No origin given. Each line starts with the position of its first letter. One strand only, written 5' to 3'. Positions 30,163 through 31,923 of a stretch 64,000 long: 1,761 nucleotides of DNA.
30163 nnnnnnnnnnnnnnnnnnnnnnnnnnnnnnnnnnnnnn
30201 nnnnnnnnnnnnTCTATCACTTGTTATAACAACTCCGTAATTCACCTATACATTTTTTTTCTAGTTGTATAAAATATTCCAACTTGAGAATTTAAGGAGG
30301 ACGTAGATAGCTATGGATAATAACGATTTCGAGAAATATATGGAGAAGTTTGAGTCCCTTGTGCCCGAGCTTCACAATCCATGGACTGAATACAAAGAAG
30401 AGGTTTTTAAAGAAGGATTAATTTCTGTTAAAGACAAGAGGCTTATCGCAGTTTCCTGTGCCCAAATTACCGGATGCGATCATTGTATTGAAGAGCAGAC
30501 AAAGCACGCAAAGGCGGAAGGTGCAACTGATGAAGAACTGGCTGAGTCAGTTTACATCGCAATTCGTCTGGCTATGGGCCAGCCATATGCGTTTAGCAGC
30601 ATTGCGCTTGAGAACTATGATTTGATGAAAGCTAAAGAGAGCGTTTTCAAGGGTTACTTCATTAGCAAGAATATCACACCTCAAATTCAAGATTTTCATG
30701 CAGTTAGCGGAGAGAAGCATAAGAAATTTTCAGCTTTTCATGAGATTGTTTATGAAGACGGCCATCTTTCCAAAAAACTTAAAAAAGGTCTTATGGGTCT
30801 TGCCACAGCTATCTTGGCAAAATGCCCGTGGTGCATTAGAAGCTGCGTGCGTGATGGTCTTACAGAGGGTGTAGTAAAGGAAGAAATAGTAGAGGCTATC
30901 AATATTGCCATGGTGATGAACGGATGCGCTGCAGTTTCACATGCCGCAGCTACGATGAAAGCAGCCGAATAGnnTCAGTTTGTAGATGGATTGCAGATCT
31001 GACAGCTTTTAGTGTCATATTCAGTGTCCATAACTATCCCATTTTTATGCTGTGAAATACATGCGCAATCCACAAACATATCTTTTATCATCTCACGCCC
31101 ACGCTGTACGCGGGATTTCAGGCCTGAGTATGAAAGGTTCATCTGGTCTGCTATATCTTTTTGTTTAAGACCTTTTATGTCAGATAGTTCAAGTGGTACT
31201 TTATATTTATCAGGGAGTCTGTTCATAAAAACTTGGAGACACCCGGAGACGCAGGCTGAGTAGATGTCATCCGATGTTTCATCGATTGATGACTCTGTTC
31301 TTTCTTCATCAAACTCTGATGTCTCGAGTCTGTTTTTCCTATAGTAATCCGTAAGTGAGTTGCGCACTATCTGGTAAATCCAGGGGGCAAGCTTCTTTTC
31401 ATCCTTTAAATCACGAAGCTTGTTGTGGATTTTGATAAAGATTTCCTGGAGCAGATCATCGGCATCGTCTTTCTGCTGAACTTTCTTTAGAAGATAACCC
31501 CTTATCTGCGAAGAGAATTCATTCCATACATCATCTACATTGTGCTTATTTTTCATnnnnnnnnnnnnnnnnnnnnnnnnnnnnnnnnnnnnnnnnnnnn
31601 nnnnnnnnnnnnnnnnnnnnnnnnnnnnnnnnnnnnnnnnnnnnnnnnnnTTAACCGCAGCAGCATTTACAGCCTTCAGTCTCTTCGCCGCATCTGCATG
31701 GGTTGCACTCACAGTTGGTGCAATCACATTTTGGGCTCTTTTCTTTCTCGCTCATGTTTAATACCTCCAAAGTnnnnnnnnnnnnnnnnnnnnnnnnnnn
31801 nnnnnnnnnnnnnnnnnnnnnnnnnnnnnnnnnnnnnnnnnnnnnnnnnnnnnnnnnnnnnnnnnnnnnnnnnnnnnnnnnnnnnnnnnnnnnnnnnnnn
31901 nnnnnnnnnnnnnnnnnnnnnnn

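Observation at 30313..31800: Unannotated 9-Cys metallothionein-like mini-ORF next to a CorE-like Cys-tailed ECF sigma factor and an AhpD-like gene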

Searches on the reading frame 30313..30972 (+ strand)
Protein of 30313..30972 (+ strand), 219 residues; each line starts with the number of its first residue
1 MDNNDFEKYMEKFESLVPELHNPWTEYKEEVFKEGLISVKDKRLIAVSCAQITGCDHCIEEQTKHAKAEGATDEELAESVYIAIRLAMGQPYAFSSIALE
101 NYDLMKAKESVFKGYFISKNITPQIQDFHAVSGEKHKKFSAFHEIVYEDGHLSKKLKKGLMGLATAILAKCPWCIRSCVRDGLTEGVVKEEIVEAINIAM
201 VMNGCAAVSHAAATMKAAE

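Call 3: search_protein_families(library=pfam, proteins=[window:30313-30972:+], max_evalue=0.1)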
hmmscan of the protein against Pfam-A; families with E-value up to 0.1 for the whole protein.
window:30313-30972:+ (219 aa): 1 family
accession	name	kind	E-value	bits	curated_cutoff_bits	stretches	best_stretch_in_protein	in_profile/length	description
PF02627.25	CMD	-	8.6e-28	96.6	23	2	18-83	1-66/84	Carboxymuconolactone decarboxylase family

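Call 4: search_protein_families(library=ncbifam, proteins=[window:30313-30972:+], max_evalue=0.1)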
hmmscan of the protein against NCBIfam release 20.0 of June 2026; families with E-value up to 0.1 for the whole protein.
window:30313-30972:+ (219 aa): 9 families
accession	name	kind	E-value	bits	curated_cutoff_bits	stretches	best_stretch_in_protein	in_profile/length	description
TIGR04169.1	perox_w_seleSAM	hypoth_equivalog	4.2e-30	104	120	2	127-216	14-102/109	arsenosugar biosynthesis-associated peroxidase-like protein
NF041537.1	ArsM_AhpD_UU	exception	5.1e-19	68.3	510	2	21-85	265-329/345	arsenite methyltransferase/AhpD domain selenoprotein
NF045649.1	2X_seleno_MduS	exception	7.4e-12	44.9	380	2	26-86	240-300/338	methyltransferase domain-containing selenoprotein MduS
TIGR00778.1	ahpD_dom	domain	1.2e-11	43.9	27.8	2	38-84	4-50/51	alkylhydroperoxidase AhpD family core domain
NF041047.1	GSU3128_fam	equivalog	3.2e-10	40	110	1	36-84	16-64/84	GSU3128 family (seleno)protein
TIGR01926.1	peroxid_rel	subfamily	3.9e-07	30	81.8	2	121-177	28-85/178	peroxidase-related enzyme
TIGR00777.1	ahpD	subfamily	1.1e-05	25.3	191.95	1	158-216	117-175/177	alkylhydroperoxidase, AhpD family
TIGR02425.1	decarb_PcaC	equivalog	0.0071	16.5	155.7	0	30-100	46-115/123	4-carboxymuconolactone decarboxylase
NF049965.1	GlMnHpPGnyltfHddC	equivalog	0.066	12.8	300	0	89-128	178-217/221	D-glycero-D-manno-heptose 1-phosphate guanosyltransferase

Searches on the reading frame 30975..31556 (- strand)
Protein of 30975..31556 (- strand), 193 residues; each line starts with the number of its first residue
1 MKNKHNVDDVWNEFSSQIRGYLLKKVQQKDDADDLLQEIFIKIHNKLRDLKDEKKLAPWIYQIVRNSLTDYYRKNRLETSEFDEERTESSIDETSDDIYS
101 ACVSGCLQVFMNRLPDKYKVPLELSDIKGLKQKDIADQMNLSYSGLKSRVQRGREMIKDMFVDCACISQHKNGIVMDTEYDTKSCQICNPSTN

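Call 3: search_protein_families(library=pfam, proteins=[window:30975-31556:-], max_evalue=0.1)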
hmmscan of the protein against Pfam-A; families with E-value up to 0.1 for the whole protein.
window:30975-31556:- (193 aa): 5 families
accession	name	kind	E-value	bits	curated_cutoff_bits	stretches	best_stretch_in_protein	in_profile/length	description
PF04542.20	Sigma70_r2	-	7.8e-13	48.5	24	1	13-76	4-69/71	Sigma-70 region 2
PF08281.18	Sigma70_r4_2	-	4.4e-12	45.9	25.7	1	106-156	3-53/54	Sigma-70, region 4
PF07638.17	Sigma70_ECF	-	0.0042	17.4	21.1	1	34-158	51-180/185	ECF sigma factor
PF05355.16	Apo-CII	-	0.0046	17.4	22.1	0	53-104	6-57/77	Apolipoprotein C-II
PF04545.22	Sigma70_r4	-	0.0098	15.8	24.1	1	111-156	2-47/50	Sigma-70, region 4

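Call 4: search_protein_families(library=ncbifam, proteins=[window:30975-31556:-], max_evalue=0.1)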
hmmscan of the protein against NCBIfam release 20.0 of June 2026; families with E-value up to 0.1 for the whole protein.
window:30975-31556:- (193 aa): 88 families (the best 25 are shown)
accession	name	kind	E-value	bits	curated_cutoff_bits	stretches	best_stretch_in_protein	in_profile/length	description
NF007215.0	PRK09637.1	equivalog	2.4e-56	190.6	212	1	6-188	2-181/181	RNA polymerase sigma factor SigZ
TIGR02959.1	SigZ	equivalog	1e-50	171.9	168.65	1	11-178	1-165/170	RNA polymerase sigma factor SigZ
TIGR02950.1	SigM_subfam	subfamily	1.2e-25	90.2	147.95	1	7-160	2-157/159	RNA polymerase sigma factor, SigM family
TIGR02937.1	sigma70-ECF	superfamily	1.5e-23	83.3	42.9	1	8-159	4-163/165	sigma-70 family RNA polymerase sigma factor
TIGR02985.1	Sig70_bacteroi1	subfamily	1.3e-22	80.8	126.4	1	9-158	5-159/162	RNA polymerase sigma-70 factor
NF058625.1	sigma_PG0214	equivalog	1.1e-20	74.1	130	1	15-162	14-162/170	GFO_1088 family ECF-type sigma factor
NF009171.0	PRK12518.1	equivalog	6.9e-20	71.7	208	1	9-161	31-184/191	RNA polymerase sigma factor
NF007226.0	PRK09644.1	equivalog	2.1e-19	70.2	199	1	7-161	3-157/166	RNA polymerase sigma factor SigM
NF009191.0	PRK12539.1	subfamily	5.6e-19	68.4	171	1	14-158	30-176/185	sigma-70 family RNA polymerase sigma factor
TIGR02947.1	SigH_actino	hypoth_equivalog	9.4e-18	64.6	251.55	1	15-166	21-184/193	RNA polymerase sigma-70 factor, TIGR02947 family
NF007223.0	PRK09641.1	equivalog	1.1e-17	64.4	209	1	15-161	28-184/187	RNA polymerase sigma factor SigW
NF009188.0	PRK12536.1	subfamily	1.9e-17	63.8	250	1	12-154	37-179/190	RNA polymerase sigma factor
NF006930.0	PRK09415.1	subfamily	3e-17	63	198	1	4-162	15-176/179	RNA polymerase factor sigma C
TIGR02989.1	Sig-70_gvs1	subfamily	5.5e-17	62.1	124.55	1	9-158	5-155/158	RNA polymerase sigma-70 factor, Rhodopirellula/Verrucomicrobium family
NF009170.0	PRK12517.1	subfamily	5.7e-17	61.8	197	1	9-171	27-186/188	RNA polymerase sigma factor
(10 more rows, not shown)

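Call 8: find_homologous_proteins(query=window:30975-31556:-, max_evalue=1e-10)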
Query window:30975-31556:- (193 aa): 149 proteins with E <= 1e-10 among 207 candidates; the best 120 are listed.
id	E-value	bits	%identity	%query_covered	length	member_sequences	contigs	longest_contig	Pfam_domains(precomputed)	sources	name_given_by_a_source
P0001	2.3e-124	430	100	100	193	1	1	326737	PF04542.21,PF08281.19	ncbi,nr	ncbi:MAG: RNA polymerase sigma factor SigZ [Thermodesulfobacteriota bacterium]|nr:MAG: RNA polymeras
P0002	7.2e-109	380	88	100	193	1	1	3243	PF04542.21,PF08281.19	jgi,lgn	jgi:RNA polymerase sigma-70 factor (ECF subfamily)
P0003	1.3e-95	336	78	100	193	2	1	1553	PF04542.21,PF08281.19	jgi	-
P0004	1.1e-91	324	76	98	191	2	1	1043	PF04542.21,PF08281.19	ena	-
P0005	2.7e-90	319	75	100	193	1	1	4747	PF04542.21,PF08281.19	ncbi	-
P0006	2.8e-90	319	74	100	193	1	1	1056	PF04542.21,PF08281.19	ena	-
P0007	1.0e-89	317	78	100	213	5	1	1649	PF04542.21,PF08281.19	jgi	-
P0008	2.0e-89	316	74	100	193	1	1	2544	PF04542.21,PF08281.19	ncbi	-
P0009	3.4e-89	315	74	98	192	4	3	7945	PF04542.21,PF08281.19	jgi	jgi:RNA polymerase sigma-70 factor (ECF subfamily)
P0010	8.2e-89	314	76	100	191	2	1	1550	PF04542.21,PF08281.19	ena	-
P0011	3.3e-88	312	76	100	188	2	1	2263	PF04542.21,PF08281.19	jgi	-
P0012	4.1e-88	312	73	100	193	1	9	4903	PF04542.21,PF08281.19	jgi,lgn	-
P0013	2.3e-87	309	70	100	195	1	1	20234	PF04542.21,PF08281.19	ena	-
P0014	2.2e-86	306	75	98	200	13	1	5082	PF04542.21,PF08281.19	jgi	-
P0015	2.8e-86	306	74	100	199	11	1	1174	PF04545.23,PF04542.21,PF08281.19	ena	-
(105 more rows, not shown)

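Call 10: find_related_loci(query=window:30975-31556:-, collection=metagenome_contigs, flank=4000)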
Query window:30975-31556:- (193 aa) in metagenome_contigs; peptide patterns used: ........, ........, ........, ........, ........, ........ (x = any residue, [..] = any of these).
174 stretches matched a pattern; 86 encode a relative of the query (tblastn E <= 1e-3); the best 80 are kept; 80 distinct loci.
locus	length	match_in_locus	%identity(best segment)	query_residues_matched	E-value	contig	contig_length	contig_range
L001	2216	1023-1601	82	1-193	5e-113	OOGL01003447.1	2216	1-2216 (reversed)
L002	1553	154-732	78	1-193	1e-108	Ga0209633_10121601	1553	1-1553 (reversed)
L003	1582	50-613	77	1-193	5e-103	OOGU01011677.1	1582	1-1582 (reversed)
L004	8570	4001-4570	76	4-193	1e-96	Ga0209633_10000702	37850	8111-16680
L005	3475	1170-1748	74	1-193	2e-96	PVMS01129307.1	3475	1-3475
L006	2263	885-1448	76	1-193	6e-98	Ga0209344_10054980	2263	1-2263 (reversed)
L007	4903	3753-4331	73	1-193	3e-94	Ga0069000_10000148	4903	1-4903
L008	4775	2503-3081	70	1-193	9e-93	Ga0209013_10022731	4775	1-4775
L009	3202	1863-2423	74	1-192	8e-94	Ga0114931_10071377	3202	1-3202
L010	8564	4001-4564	73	1-193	8e-92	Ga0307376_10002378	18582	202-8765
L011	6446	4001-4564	72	1-193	9e-90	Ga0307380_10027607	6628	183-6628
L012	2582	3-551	73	6-193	4e-92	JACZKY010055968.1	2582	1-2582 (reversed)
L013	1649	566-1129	78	1-193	5e-95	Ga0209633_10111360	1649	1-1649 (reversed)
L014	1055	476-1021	73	9-190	1e-96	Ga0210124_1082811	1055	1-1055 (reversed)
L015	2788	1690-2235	71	9-190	5e-89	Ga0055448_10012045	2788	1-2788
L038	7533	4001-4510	43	1-177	4e-44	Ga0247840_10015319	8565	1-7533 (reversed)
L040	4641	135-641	41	15-185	6e-40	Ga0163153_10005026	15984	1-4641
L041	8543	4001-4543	37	6-188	2e-39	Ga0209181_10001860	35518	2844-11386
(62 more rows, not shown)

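Call 54: search_protein_families(library=ncbifam, proteins=[L038:4608-5399:+, L038:4001-4549:+, L041:3980-4537:+, L041:4753-4917:+, L041:4623-4703:+], max_evalue=0.01)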
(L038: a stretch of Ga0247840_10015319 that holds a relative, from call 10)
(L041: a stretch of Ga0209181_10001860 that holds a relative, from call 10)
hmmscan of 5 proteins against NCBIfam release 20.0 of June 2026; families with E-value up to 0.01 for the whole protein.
L038:4608-5399:+ (263 aa): 77 families (the best 25 are shown)
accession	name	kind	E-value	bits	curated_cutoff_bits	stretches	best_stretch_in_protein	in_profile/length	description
NF008823.0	PRK11873.1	subfamily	3.5e-99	331.7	263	1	2-263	4-268/272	arsenite methyltransferase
NF041537.1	ArsM_AhpD_UU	exception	9.5e-50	169.3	510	1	2-228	10-234/345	arsenite methyltransferase/AhpD domain selenoprotein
NF041536.1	ArsM_DUF2284_UU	exception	9.5e-46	156.1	575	1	50-228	56-234/459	arsenite methyltransferase/DUF2284 domain selenoprotein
NF047649.1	MTase_UXPK_star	exception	1.3e-44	152.3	460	1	3-219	11-226/283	methyltransferase/UXPK-star double selenoprotein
NF040538.1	methyl_ArsM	equivalog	7.8e-42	143.7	500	2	135-225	167-259/356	arsinothricin biosynthesis methyltransferase ArsM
NF040539.1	AST_met_ArsM_2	exception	2.8e-32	112.6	240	1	71-223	57-212/262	putative arsinothricin biosynthesis methyltransferase ArsM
NF038099.1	AsSugarArsM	exception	3.9e-30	105.1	400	1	50-229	38-226/321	arsenosugar biosynthesis arsenite methyltransferase ArsM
NF045667.1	MTase_DVU1556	equivalog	2.1e-27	96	155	1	64-220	16-164/213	DVU_1556 family methyltransferase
NF001244.0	PRK00216.1-5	equivalog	1.5e-19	70.2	216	1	67-181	45-160/236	bifunctional demethylmenaquinone methyltransferase/2-methoxy-6-polyprenyl-1,4-benzoquinol methylase UbiE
NF001243.0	PRK00216.1-4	equivalog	5.7e-18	65.1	235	1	65-172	42-149/237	demethylmenaquinone methyltransferase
TIGR01934.1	MenG_MenH_UbiE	subfamily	7.2e-18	64.7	158.35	1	67-178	36-145/223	ubiquinone/menaquinone biosynthesis methyltransferase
NF001240.0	PRK00216.1-1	equivalog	2e-17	63.1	378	1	64-174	57-168/251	bifunctional demethylmenaquinone methyltransferase/2-methoxy-6-polyprenyl-1,4-benzoquinol methylase UbiE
TIGR02072.1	BioC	equivalog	2.4e-17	63.6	184.95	1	71-180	35-138/244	malonyl-ACP O-methyltransferase BioC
TIGR02752.1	MenG_heptapren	equivalog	5.6e-17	62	419.85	1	66-173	41-148/231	demethylmenaquinone methyltransferase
NF052510.1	methyltran_MpqE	exception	1.3e-16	60.7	335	1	65-172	41-149/234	methyl-plastoquinone biosynthesis methyltransferase MpqE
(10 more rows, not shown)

L038:4001-4549:+ (182 aa): 82 families (the best 25 are shown)
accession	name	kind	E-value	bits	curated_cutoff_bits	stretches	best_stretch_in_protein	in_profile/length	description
NF007215.0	PRK09637.1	equivalog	9.3e-64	214.7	212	1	5-180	3-181/181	RNA polymerase sigma factor SigZ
TIGR02959.1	SigZ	equivalog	1.2e-58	197.7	168.65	1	9-175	1-169/170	RNA polymerase sigma factor SigZ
TIGR02950.1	SigM_subfam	subfamily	4e-22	78.7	147.95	1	5-153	2-157/159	RNA polymerase sigma factor, SigM family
TIGR02937.1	sigma70-ECF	superfamily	5.1e-21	75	42.9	1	27-152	26-163/165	sigma-70 family RNA polymerase sigma factor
NF007223.0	PRK09641.1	equivalog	1.4e-19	70.7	209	2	20-81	35-96/187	RNA polymerase sigma factor SigW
NF007226.0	PRK09644.1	equivalog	2.2e-19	70.1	199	1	8-155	6-158/166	RNA polymerase sigma factor SigM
NF006930.0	PRK09415.1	subfamily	9.9e-19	67.9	198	1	8-155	21-176/179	RNA polymerase factor sigma C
TIGR02985.1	Sig70_bacteroi1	subfamily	1e-18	68.1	126.4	1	8-152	6-160/162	RNA polymerase sigma-70 factor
TIGR02954.1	Sig70_famx3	hypoth_equivalog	1.6e-17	63.8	188.5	1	18-155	31-168/170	RNA polymerase sigma-70 factor, TIGR02954 family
NF053879.1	RNAPolSigSigVBac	equivalog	3.9e-17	62.4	190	1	15-154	16-155/160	RNA polymerase sigma factor SigV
TIGR02948.1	SigW_bacill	equivalog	4.9e-17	62.6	243.1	1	25-154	40-184/187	RNA polymerase sigma factor SigW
NF009171.0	PRK12518.1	equivalog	1.6e-15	57.5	208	1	24-155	47-185/191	RNA polymerase sigma factor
NF007216.0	PRK09638.1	equivalog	5.4e-14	52.3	194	1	7-152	22-172/180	RNA polymerase sigma factor SigY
NF004113.0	PRK05602.1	equivalog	6e-14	52.2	208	1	25-155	67-202/211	RNA polymerase sigma factor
NF058625.1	sigma_PG0214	equivalog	9e-14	51.5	130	1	12-155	13-162/170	GFO_1088 family ECF-type sigma factor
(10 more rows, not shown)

L041:3980-4537:+ (185 aa): 75 families (the best 25 are shown)
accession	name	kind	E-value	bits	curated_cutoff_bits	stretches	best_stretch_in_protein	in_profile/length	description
NF007215.0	PRK09637.1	equivalog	8.8e-54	182.2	212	1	9-182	3-175/181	RNA polymerase sigma factor SigZ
TIGR02959.1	SigZ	equivalog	4.9e-49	166.4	168.65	1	13-177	1-164/170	RNA polymerase sigma factor SigZ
TIGR02950.1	SigM_subfam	subfamily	4.1e-23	82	147.95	1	12-160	5-157/159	RNA polymerase sigma factor, SigM family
NF058625.1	sigma_PG0214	equivalog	6.8e-21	74.7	130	1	16-163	13-163/170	GFO_1088 family ECF-type sigma factor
TIGR02937.1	sigma70-ECF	superfamily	2.8e-19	69.3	42.9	1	15-159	9-163/165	sigma-70 family RNA polymerase sigma factor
TIGR02989.1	Sig-70_gvs1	subfamily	3.7e-17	62.7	124.55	1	11-159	5-156/158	RNA polymerase sigma-70 factor, Rhodopirellula/Verrucomicrobium family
NF007226.0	PRK09644.1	equivalog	9.7e-17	61.5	199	1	15-161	9-157/166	RNA polymerase sigma factor SigM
TIGR02983.1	SigE-fam_strep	subfamily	7.8e-16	58.4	141.55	1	18-160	17-157/162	SigE family RNA polymerase sigma factor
TIGR02985.1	Sig70_bacteroi1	subfamily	1e-15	58.3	126.4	1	17-158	11-159/162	RNA polymerase sigma-70 factor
NF009164.0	PRK12511.1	equivalog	1.1e-14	54.4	185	1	19-159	16-157/182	RNA polymerase sigma factor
NF009166.1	PRK12513.1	equivalog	1.8e-14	53.9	206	1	18-159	33-184/193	RNA polymerase sigma factor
NF009191.0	PRK12539.1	subfamily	8.1e-14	51.6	171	1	18-153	35-171/185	sigma-70 family RNA polymerase sigma factor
NF009171.0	PRK12518.1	equivalog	9.5e-14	51.6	208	1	23-162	42-185/191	RNA polymerase sigma factor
NF009188.0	PRK12536.1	subfamily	2e-13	50.7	250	1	17-153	40-178/190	RNA polymerase sigma factor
NF007229.0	PRK09647.1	equivalog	8e-13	48.2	265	1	18-161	55-202/220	RNA polymerase sigma factor SigE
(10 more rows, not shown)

L041:4753-4917:+ (54 aa): 0 families

L041:4623-4703:+ (26 aa): 0 families

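Call 78: predict_structure(alignment_id=A4)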
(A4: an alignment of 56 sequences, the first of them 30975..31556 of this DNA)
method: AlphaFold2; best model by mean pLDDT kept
length: 193 residues; sequences in the alignment: 56
mean_pLDDT: 72.1   pTM: 0.39
mean pLDDT of the five models: 72.1, 69.2, 67.8, 67.2, 65.1
residues with pLDDT >= 90: 27; 70-90: 96; 50-70: 27; < 50: 43
segments of 3 or more residues with pLDDT < 50: 1-4, 78-102, 169-180
pLDDT, mean of each block of 10 residues (from residue 1): 56 80 84 89 84 81 87 67 37 41 66 89 87 90 92 87 59 43 58 47
secondary structure, 60 per line:
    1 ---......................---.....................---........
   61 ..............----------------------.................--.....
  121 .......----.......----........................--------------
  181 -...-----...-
elements in order: H4-25 H29-49 H53-74 H97-113 H116-127 H132-138 H143-166

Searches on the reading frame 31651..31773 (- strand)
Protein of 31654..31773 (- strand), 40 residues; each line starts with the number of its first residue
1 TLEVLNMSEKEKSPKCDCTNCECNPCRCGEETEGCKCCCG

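Call 3: search_protein_families(library=pfam, proteins=[window:31651-31755:-], max_evalue=0.1)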
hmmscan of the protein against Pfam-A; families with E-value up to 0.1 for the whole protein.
window:31651-31755:- (34 aa): 0 families

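Call 4: search_protein_families(library=ncbifam, proteins=[window:31651-31755:-], max_evalue=0.1)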
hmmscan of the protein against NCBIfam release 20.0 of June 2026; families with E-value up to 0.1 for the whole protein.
window:31651-31755:- (34 aa): 0 families

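Call 7: find_homologous_proteins(query=window:31654-31773:-, max_evalue=10)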
Query seq(40 aa): no candidate shares three 5-residue words with the query. No homologue found.

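Call 12: search_protein_representatives(protein=window:31651-31755:-)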
Query: 34 residues. Proteins with E-value up to 0.001 (for the whole library): 1; up to 1e-10: 0; up to 1e-30: 0. The best 1 are listed.
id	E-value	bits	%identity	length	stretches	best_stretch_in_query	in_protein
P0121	8.4e-07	44.1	76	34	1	1-34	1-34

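Call 47: search_solved_structures(query=A1, max_evalue=10, show_alignments=3)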
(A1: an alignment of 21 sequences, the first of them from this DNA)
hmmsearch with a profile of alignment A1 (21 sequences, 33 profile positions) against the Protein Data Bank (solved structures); distinct sequences matched with E-value up to 10: 0.

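Call 63: search_protein_families(library=pfam, alignment_id=A1, max_evalue=10)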
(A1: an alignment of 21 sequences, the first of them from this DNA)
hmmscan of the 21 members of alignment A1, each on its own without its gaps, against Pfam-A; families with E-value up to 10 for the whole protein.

A. member 1, seq(34 aa): 0 families

B. families by the number of members that match (of 21 scanned): 1 family
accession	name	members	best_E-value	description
PF12749.12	Metallothio_Euk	3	0.013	Eukaryotic metallothionein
